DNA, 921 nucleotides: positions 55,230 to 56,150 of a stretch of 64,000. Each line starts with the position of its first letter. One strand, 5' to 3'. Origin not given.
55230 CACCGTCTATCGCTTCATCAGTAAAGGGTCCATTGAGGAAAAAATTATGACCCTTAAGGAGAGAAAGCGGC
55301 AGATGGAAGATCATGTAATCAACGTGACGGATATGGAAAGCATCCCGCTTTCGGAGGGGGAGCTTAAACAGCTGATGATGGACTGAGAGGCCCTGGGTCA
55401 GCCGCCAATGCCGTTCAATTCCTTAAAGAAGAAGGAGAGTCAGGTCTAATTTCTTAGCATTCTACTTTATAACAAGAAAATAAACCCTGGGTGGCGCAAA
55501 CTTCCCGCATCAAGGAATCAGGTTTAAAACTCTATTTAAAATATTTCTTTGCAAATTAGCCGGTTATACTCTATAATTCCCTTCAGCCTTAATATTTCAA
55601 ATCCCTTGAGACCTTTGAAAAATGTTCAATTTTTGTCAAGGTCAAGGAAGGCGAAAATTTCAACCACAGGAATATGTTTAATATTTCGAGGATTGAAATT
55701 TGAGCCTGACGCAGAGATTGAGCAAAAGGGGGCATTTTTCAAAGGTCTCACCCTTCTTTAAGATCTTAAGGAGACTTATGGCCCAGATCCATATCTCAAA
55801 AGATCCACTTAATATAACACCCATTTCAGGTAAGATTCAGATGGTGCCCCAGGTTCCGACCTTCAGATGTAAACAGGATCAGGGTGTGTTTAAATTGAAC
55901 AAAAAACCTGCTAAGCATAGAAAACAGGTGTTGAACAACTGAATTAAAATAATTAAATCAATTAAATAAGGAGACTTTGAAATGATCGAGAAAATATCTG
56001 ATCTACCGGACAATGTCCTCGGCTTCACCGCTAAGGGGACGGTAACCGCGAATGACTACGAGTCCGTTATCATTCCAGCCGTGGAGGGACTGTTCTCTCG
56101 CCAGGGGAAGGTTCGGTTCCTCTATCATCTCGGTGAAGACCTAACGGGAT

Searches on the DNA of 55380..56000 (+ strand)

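Call 31: search_rna_families(source=window, start=55380, end=56000, threshold=evalue, max_evalue=10)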
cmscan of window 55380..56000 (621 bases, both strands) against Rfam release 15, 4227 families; matches with E-value up to 10: 10.
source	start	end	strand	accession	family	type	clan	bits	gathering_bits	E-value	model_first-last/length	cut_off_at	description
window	55607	55751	+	RF03926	MIR1435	Gene; miRNA;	-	22.7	94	0.69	1-186/186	no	MIR1435 microRNA precursor family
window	55436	55546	-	RF04180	BTnc231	Gene; sRNA;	-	21.6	80.4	0.045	1-154/154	no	Bacteroides sRNA BTnc231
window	55607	55752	+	RF03601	MIR7993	Gene; miRNA;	-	19.1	100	1.1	1-138/138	no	MIR7993 microRNA precursor family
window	55607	55748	-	RF03601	MIR7993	Gene; miRNA;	-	18.6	100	1.5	1-138/138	no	MIR7993 microRNA precursor family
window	55655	55699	-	RF01354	CRISPR-DR45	Gene; CRISPR;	-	18.6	37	2.2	1-24/24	no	CRISPR RNA direct repeat element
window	55852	55974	+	RF03113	Poribacteria-1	Gene; sRNA;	-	18.1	74.2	1.3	1-107/107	no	Poribacteria-1 RNA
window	55586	55772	+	RF04097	MIR2630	Gene; miRNA;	-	15.3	144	2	1-229/229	no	MIR2630 microRNA precursor family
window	55564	55673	-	RF02168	PVT1_5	Gene; lncRNA;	-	15.1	60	6.3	1-133/133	no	Pvt1 oncogene conserved region 5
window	55439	55529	+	RF00081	ArcZ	Gene; sRNA;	-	14.8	66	1.8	1-106/106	no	ArcZ RNA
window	55735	55790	+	RF02117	FMR1-AS1_1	Gene; lncRNA;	-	13.7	40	1.4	1-56/56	no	FMR1 antisense RNA 1 conserved region 1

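Call 84: search_dna_similar(query=window:55527-55975:+, collection=plasmids, mode=distant, max_rows=10)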
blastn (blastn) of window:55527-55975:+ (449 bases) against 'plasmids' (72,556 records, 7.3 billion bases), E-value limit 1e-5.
No match.

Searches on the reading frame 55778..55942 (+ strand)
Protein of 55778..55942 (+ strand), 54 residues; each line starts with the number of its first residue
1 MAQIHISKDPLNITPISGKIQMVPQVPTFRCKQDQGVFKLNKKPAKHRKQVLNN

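Call 16: find_homologous_proteins(query=window:55778-55939:+, max_evalue=10)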
Query seq(54 aa) (54 aa): 1 proteins with E <= 10 among 1 candidates.
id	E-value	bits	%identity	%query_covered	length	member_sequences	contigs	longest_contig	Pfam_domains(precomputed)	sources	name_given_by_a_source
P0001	1.8e-13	67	85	76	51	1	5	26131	-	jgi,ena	-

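Call 18: find_encoding_contigs(protein=P0001, flank=6000, max_places=10)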
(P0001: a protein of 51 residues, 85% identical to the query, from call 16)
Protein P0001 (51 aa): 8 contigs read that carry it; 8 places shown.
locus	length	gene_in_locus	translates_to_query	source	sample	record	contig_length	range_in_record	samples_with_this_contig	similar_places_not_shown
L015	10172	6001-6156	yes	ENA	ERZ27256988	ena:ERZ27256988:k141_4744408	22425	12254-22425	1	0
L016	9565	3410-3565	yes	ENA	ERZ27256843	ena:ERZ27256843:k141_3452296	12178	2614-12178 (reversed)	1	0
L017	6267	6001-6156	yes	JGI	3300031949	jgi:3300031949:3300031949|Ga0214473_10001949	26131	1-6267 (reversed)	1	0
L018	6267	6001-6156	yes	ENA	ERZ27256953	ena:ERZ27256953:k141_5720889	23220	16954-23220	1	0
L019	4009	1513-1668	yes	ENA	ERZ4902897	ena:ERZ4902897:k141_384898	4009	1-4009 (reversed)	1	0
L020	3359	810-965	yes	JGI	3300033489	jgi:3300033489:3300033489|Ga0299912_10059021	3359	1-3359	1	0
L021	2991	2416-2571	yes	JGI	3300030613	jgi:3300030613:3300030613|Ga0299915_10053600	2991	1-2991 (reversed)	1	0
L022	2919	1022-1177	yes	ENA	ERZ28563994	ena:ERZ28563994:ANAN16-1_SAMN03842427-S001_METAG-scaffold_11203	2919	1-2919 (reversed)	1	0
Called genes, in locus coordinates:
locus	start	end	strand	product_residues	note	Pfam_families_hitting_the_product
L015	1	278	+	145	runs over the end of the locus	PF01597:GCV_H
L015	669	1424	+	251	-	PF01618:MotA_ExbB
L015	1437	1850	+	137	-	PF02472:ExbD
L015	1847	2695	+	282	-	PF13103:TonB_2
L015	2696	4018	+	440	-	-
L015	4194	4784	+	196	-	PF00691:OmpA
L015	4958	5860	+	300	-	PF14559:TPR_19 (faint), PF13428:TPR_14 (faint), PF13525:YfiO, PF07719:TPR_2 (faint), PF13432:TPR_16 (weak), PF13174:TPR_6 (weak)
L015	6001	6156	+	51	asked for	-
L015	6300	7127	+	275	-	-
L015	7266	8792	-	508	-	PF00078:RVT_1, PF08388:GIIM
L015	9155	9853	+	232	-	-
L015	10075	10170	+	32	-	?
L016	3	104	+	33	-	?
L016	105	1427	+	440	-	-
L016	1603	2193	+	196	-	PF00691:OmpA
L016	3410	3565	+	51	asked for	-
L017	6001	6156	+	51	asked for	-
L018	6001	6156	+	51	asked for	-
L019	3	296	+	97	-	?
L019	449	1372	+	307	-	PF14559:TPR_19 (faint), PF13428:TPR_14 (faint), PF13525:YfiO, PF13432:TPR_16 (weak), PF07719:TPR_2 (faint), PF13174:TPR_6 (weak)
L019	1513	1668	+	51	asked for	-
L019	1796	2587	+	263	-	PF10386:DUF2441 (weak)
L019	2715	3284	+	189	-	PF13302:Acetyltransf_3, PF00583:Acetyltransf_1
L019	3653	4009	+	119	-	?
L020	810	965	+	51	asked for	-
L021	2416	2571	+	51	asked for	-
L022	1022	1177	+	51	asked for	-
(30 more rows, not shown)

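Call 55: search_protein_families(library=pfam, proteins=[window:55778-55942:+], max_evalue=0.01)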
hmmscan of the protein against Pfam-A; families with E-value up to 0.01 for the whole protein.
window:55778-55942:+ (54 aa): 0 families

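Call 74: search_protein_families(library=ncbifam, proteins=[window:55778-55939:+], max_evalue=1)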
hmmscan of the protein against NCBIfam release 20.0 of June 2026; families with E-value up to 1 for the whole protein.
seq(54 aa): 0 families

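Call 79: search_protein_representatives(alignment_id=A3)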
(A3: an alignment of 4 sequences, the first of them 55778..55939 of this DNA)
Query: 4 sequences, 51 profile positions. Proteins with E-value up to 0.001 (for the whole library): 9; up to 1e-10: 5; up to 1e-30: 0. The best 9 are listed.
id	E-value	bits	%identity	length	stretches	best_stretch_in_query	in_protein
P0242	1.2e-27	111.8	-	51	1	1-51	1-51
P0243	2.4e-27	110.8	-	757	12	3-35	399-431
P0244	7.0e-21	90.1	-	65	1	1-49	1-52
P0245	1.0e-19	86.4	-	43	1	1-42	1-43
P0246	1.0e-10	57.6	-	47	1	1-36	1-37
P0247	2.0e-10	56.6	-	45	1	1-36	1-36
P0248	4.8e-04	36.2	-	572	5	22-45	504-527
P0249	7.0e-04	35.7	-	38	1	1-25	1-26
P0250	7.3e-04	35.6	-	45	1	1-28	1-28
